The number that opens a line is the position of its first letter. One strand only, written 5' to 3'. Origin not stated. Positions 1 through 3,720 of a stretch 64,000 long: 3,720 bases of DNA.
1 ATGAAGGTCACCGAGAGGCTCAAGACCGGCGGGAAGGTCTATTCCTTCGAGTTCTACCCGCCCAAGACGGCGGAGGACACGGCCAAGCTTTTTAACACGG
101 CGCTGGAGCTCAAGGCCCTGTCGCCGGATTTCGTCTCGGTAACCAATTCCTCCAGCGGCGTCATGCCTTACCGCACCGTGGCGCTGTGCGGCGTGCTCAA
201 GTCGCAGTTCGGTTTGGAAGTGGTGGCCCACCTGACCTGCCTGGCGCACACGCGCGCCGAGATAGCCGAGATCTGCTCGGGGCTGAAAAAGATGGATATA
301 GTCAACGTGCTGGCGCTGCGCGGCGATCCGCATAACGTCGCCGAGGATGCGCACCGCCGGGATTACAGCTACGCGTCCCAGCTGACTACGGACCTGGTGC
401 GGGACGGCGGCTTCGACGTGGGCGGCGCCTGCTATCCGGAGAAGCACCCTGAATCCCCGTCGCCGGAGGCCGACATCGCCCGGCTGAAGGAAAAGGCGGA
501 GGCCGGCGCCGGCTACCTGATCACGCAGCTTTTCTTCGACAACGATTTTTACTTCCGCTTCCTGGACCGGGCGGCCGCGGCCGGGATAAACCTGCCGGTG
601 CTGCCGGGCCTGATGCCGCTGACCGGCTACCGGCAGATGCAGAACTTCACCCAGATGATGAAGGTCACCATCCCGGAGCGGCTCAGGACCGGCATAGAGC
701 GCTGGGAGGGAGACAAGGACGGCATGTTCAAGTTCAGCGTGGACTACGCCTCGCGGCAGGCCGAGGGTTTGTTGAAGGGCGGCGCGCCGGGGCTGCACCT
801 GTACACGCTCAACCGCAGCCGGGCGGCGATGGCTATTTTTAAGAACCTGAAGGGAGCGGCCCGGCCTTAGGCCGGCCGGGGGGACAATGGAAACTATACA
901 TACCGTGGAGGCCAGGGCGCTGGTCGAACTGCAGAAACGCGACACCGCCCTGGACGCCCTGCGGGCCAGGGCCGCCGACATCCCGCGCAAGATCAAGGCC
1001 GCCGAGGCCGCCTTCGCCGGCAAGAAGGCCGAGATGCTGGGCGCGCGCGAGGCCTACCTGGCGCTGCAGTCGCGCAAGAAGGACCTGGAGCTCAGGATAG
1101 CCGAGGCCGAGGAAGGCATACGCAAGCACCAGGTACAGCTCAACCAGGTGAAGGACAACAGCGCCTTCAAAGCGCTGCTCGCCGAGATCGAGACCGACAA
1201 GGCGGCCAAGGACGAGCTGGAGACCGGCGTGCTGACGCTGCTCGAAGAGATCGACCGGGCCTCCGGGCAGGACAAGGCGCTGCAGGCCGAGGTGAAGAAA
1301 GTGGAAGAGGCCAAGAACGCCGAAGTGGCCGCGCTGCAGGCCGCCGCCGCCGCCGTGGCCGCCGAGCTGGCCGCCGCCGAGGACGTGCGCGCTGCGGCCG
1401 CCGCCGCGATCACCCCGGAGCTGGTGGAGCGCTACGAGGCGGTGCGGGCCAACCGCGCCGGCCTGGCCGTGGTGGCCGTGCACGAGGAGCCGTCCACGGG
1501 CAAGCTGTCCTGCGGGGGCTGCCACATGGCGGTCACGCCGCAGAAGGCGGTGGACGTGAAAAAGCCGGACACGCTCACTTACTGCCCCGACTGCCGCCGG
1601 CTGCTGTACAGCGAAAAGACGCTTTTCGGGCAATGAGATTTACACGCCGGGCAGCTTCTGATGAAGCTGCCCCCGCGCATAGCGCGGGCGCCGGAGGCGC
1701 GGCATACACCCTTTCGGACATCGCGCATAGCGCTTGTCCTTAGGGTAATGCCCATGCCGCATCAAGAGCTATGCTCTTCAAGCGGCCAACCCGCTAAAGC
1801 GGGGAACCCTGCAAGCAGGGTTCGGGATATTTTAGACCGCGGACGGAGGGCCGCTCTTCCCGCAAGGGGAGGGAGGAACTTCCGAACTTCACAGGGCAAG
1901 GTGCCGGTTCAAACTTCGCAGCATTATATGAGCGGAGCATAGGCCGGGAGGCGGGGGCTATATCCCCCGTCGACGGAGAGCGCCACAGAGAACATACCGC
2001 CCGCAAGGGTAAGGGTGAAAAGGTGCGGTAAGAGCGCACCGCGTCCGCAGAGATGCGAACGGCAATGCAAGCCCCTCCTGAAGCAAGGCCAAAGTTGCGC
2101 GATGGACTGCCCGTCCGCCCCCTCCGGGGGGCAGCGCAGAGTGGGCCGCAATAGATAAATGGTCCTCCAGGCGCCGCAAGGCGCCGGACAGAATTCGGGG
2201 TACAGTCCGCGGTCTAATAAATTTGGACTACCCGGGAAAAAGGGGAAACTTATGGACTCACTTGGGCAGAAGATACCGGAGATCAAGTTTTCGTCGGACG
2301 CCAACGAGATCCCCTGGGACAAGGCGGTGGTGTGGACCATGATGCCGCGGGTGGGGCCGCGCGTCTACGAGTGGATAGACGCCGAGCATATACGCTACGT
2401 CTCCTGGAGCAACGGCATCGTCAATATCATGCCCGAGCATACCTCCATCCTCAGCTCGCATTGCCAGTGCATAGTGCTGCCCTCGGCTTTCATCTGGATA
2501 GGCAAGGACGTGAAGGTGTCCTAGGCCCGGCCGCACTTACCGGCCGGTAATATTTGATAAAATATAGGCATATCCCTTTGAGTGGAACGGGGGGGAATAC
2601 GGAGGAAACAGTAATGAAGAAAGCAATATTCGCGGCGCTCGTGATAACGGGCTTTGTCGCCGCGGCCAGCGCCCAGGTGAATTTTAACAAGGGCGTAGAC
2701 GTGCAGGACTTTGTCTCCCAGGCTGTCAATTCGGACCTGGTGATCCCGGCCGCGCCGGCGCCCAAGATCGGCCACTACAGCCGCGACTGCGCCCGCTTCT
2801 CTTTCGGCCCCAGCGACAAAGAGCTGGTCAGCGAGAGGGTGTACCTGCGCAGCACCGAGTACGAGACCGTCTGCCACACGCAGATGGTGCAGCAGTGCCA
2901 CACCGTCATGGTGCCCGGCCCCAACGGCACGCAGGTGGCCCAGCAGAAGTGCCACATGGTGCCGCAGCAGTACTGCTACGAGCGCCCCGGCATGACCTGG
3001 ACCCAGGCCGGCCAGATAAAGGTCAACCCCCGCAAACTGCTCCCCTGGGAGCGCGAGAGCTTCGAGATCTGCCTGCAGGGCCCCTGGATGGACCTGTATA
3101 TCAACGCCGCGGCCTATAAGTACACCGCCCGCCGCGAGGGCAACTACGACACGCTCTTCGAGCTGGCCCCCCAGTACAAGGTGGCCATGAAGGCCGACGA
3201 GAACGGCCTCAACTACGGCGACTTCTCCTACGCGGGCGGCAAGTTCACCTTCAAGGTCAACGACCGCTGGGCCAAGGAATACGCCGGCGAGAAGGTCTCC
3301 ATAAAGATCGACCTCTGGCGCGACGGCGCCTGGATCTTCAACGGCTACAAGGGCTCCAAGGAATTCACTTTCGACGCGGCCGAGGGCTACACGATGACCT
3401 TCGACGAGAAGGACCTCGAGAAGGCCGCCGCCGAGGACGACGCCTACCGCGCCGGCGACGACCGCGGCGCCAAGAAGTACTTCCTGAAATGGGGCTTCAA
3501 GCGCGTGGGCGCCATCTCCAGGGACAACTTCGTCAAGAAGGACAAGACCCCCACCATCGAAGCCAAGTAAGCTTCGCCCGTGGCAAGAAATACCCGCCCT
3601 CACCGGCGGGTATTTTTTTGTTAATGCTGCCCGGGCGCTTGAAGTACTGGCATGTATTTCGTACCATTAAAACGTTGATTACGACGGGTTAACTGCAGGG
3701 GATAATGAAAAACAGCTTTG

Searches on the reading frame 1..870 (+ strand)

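Call 11: search_protein_families(library=pfam, proteins=[window:1-870:+], max_evalue=0.01)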
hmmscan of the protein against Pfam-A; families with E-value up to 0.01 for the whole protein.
window:1-870:+ (289 aa): 1 family
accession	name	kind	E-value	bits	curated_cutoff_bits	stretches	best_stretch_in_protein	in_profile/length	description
PF02219.23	MTHFR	-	3.6e-74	250.1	24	1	3-283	2-286/287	Methylenetetrahydrofolate reductase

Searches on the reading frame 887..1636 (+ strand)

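Call 11: search_protein_families(library=pfam, proteins=[window:887-1636:+], max_evalue=0.01)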
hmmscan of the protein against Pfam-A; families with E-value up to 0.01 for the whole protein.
window:887-1636:+ (249 aa): 2 families
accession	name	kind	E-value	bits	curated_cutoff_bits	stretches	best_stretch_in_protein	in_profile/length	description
PF02591.20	Zn_ribbon_9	-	8.2e-11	42.3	29.1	1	208-240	1-33/33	C4-type zinc ribbon domain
PF24481.2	CT398_CC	-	2.1e-08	34.6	27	1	15-189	1-178/180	CT398-like coiled coil hairpin domain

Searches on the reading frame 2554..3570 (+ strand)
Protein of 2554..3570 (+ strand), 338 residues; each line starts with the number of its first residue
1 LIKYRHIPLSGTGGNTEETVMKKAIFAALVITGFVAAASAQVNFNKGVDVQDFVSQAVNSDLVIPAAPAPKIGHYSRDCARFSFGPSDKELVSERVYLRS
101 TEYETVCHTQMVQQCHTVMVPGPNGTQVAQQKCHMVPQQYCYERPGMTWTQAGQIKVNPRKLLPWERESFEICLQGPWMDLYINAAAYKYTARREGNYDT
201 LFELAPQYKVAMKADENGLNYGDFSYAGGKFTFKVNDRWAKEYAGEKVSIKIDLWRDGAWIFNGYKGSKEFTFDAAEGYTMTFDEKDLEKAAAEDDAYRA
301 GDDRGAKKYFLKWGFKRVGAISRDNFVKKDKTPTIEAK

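Call 11: search_protein_families(library=pfam, proteins=[window:2554-3570:+], max_evalue=0.01)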
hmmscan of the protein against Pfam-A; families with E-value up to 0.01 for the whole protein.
window:2554-3570:+ (338 aa): 0 families

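Call 96: search_protein_families(library=pfam, proteins=[window:2614-3570:+], max_evalue=0.1)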
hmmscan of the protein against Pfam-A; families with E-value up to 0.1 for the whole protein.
window:2614-3570:+ (318 aa): 1 family
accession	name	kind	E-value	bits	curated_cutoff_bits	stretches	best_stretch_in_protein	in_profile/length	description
PF03633.20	Glyco_hydro_65C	-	0.092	13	22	0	131-173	4-46/62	Glycosyl hydrolase family 65, C-terminal domain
